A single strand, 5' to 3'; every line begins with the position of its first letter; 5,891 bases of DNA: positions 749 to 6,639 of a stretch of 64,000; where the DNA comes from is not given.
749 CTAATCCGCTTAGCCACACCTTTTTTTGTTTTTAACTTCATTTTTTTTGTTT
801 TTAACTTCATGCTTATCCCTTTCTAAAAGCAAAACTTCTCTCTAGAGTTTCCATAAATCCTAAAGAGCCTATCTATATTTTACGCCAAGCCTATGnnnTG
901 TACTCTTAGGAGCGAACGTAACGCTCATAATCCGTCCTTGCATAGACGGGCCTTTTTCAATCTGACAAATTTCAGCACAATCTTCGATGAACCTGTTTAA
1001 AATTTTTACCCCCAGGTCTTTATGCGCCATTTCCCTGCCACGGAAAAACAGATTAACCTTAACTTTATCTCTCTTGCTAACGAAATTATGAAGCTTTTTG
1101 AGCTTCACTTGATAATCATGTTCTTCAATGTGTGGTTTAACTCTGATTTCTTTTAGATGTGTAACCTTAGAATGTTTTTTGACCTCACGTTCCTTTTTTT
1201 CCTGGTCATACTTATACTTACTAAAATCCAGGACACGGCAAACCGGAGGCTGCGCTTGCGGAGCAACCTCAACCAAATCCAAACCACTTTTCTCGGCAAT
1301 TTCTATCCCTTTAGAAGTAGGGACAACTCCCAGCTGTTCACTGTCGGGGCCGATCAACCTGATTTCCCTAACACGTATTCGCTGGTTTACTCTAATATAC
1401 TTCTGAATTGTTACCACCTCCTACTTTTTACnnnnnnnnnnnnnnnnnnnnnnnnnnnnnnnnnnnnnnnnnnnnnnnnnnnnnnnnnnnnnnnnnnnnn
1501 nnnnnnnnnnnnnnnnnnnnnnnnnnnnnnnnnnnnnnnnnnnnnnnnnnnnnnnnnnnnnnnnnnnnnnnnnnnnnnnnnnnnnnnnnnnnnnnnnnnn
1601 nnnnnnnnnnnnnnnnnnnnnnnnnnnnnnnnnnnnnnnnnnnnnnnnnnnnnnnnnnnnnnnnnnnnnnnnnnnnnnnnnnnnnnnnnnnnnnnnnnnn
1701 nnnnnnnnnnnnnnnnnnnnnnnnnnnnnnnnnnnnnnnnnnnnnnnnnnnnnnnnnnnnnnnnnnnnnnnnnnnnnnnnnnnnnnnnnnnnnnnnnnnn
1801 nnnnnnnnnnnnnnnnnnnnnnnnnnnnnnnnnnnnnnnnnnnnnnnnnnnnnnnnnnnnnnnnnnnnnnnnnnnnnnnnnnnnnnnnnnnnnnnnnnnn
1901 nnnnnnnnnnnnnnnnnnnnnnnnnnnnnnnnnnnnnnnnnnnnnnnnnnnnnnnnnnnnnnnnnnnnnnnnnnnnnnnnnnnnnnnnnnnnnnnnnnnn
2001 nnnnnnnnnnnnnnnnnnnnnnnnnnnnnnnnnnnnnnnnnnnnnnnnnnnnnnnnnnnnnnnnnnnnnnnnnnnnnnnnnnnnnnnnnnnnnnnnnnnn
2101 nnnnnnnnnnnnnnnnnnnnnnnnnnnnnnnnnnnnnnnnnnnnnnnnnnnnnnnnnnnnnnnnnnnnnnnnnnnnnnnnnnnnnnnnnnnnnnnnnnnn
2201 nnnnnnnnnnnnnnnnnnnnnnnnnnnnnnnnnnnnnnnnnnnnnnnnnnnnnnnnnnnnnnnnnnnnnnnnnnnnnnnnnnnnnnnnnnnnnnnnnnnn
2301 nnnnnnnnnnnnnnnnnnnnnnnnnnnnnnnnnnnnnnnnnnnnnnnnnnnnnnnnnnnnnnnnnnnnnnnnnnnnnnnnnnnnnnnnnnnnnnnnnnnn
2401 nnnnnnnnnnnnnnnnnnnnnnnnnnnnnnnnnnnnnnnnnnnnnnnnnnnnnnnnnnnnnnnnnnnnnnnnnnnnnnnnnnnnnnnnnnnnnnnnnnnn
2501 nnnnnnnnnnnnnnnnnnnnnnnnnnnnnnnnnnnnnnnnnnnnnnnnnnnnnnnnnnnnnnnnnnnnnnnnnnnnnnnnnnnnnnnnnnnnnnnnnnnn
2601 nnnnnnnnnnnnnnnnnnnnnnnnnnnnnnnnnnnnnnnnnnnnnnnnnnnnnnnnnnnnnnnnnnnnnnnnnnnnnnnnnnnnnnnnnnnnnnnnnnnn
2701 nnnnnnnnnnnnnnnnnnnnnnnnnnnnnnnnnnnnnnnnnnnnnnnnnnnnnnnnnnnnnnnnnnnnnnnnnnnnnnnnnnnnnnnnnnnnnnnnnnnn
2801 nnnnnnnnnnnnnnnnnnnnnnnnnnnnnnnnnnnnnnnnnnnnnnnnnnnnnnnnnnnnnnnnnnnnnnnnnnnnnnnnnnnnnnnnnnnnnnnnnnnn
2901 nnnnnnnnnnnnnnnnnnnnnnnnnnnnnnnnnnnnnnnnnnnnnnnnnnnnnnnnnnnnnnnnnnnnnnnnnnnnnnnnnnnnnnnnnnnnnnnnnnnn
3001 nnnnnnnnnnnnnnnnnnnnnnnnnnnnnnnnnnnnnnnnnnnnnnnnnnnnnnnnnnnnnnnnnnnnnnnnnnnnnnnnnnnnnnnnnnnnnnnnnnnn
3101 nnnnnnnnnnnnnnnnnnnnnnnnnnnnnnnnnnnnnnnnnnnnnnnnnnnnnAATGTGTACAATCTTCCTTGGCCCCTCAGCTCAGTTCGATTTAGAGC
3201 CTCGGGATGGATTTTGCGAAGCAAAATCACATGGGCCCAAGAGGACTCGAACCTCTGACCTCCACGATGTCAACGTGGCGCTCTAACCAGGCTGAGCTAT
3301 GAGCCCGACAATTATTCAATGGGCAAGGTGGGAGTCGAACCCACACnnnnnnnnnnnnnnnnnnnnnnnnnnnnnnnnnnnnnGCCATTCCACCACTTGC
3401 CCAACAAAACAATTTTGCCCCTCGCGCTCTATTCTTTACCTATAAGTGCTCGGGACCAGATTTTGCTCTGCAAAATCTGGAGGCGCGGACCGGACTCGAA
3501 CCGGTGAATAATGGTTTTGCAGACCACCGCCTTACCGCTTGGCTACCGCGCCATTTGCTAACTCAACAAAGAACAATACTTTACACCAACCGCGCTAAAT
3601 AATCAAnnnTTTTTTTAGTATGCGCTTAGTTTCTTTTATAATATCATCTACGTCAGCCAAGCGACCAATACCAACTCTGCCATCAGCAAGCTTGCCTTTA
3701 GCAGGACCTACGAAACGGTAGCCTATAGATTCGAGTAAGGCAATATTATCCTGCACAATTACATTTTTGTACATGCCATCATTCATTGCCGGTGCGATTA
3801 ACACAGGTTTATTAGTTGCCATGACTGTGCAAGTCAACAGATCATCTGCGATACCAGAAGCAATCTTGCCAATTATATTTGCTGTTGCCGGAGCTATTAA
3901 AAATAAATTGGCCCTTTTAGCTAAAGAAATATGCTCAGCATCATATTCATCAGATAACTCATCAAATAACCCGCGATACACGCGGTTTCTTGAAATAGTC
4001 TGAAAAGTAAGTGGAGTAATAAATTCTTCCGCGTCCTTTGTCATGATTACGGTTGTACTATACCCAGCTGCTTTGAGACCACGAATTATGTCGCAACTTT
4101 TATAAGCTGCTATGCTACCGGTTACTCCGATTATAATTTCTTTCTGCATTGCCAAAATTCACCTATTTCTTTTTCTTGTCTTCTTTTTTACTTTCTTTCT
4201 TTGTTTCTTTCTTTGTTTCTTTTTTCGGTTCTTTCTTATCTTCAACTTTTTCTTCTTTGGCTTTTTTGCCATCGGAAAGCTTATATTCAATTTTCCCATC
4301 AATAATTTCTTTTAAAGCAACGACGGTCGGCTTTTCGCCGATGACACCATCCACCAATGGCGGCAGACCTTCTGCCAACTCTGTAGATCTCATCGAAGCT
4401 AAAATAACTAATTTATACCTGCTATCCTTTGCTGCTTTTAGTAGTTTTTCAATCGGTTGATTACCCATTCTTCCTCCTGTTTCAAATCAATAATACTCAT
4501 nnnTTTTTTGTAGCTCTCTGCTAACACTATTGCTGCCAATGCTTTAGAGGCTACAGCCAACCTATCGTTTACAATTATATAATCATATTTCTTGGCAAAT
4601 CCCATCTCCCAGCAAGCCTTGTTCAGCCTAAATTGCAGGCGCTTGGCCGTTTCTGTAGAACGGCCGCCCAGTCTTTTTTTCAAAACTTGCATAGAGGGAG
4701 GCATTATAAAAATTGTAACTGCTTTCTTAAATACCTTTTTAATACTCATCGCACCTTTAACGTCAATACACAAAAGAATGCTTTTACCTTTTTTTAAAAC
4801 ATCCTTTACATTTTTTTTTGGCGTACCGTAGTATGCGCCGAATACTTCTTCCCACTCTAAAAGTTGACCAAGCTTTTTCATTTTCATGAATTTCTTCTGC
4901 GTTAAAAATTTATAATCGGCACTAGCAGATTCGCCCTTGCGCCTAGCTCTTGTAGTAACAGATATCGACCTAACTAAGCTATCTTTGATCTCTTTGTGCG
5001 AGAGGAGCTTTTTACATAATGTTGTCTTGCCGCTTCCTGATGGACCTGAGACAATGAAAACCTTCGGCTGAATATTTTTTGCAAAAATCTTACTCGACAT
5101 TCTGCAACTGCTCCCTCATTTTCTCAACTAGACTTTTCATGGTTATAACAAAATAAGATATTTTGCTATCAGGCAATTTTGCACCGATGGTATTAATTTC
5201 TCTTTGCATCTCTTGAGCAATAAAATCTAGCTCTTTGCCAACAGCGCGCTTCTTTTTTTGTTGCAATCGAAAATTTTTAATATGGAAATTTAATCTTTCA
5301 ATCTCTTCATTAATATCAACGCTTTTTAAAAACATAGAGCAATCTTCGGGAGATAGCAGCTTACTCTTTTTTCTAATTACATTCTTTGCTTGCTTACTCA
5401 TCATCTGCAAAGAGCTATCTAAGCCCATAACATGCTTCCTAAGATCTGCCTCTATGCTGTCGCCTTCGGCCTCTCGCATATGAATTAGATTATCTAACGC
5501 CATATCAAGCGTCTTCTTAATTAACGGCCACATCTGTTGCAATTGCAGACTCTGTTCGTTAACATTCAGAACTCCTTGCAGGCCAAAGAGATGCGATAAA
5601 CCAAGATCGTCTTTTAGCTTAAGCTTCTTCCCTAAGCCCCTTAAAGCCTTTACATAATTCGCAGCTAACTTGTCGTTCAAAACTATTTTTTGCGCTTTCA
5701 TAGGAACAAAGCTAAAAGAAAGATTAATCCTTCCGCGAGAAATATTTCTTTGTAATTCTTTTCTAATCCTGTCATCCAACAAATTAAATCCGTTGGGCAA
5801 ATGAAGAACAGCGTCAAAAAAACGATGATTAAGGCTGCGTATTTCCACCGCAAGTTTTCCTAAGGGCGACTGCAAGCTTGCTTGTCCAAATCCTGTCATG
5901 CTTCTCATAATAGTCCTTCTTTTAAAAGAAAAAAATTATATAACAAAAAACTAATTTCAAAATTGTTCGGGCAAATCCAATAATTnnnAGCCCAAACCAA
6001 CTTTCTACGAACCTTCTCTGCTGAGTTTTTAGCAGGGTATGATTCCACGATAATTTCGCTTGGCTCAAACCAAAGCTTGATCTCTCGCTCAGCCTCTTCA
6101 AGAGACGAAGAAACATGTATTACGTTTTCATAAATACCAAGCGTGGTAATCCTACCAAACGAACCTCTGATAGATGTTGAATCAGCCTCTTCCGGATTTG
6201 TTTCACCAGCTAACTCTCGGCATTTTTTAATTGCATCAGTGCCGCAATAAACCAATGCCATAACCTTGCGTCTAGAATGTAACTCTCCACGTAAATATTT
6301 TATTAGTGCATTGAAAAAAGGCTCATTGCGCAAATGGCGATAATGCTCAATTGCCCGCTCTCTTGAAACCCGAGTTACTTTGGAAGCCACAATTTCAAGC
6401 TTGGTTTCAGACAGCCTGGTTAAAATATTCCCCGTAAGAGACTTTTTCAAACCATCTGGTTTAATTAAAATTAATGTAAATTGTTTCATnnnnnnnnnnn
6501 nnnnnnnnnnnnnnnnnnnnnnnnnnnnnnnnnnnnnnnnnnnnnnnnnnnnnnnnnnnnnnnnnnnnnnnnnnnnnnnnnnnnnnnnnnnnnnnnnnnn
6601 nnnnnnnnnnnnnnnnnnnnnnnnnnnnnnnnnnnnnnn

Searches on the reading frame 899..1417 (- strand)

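Call 40: search_protein_families(library=pfam, proteins=[window:899-1417:-], max_evalue=0.001)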
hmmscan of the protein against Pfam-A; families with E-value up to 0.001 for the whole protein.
window:899-1417:- (173 aa): 2 families
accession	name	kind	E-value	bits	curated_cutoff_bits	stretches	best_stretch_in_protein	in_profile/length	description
PF00707.27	IF3_C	-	5.5e-33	113.2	34.8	1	87-171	2-86/86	Translation initiation factor IF-3, C-terminal domain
PF05198.21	IF3_N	-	1.1e-29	102.8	26.9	1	10-78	1-69/70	Translation initiation factor IF-3, N-terminal domain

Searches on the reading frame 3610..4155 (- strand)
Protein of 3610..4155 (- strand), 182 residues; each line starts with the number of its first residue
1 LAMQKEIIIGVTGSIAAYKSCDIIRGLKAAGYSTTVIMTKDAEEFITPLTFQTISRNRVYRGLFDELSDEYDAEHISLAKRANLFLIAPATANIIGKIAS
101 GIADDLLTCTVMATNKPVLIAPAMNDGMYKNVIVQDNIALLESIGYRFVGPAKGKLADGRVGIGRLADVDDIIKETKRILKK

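Call 40: search_protein_families(library=pfam, proteins=[window:3610-4155:-], max_evalue=0.001)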
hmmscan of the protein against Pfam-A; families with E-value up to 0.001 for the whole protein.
window:3610-4155:- (182 aa): 1 family
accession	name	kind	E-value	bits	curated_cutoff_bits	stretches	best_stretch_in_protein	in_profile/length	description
PF02441.25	Flavoprotein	-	1.3e-34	119.6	22.7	1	5-176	1-158/162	Flavoprotein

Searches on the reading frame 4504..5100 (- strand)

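Call 40: search_protein_families(library=pfam, proteins=[window:4504-5100:-], max_evalue=0.001)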
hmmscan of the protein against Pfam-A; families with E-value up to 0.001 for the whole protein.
window:4504-5100:- (199 aa): 9 families
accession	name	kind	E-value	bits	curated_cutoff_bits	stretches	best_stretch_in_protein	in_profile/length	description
PF00625.27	Guanylate_kin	-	2.5e-39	135.3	25.2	1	13-192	3-179/182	Guanylate kinase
PF13401.12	AAA_22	-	1.9e-05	25.4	27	1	13-55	6-44/130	AAA domain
PF13671.12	AAA_33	-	0.00015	22.5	27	1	14-63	1-48/143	AAA domain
PF13238.12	AAA_18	-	0.00032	21.6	29.4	0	16-64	2-44/128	AAA domain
PF13245.12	AAA_19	-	0.00038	21.1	25.1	0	6-55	5-56/134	AAA domain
PF03193.22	RsgA_GTPase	-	0.00064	20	30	0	7-44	101-138/174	RsgA GTPase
PF03029.23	ATP_bind_1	-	0.00068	19.9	27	0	17-39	1-23/240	Conserved hypothetical ATP binding protein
PF03266.21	NTPase_1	-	0.0008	19.7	23.9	0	15-67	2-53/168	NTPase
PF20720.3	nSTAND3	-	0.0008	19.6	27.2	0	12-36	17-41/155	Novel STAND NTPase 3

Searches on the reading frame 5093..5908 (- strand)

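Call 40: search_protein_families(library=pfam, proteins=[window:5093-5908:-], max_evalue=0.001)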
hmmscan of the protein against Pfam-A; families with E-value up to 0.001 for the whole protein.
window:5093-5908:- (272 aa): 2 families
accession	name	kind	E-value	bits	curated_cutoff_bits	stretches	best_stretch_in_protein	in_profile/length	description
PF03755.18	YicC-like_N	-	9.6e-39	133.7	25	1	1-153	1-155/156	Endoribonuclease YicC-like, N-terminal region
PF08340.16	YicC-like_C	-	1.6e-30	106.1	27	1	186-272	34-120/120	Endoribonuclease YicC-like, C-terminal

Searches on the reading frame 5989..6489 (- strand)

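Call 40: search_protein_families(library=pfam, proteins=[window:5989-6489:-], max_evalue=0.001)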
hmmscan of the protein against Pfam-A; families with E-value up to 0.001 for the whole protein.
window:5989-6489:- (167 aa): 1 family
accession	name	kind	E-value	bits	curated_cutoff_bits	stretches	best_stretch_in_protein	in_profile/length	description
PF00334.24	NDK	-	1.3e-38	132.3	27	1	5-146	3-135/135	Nucleoside diphosphate kinase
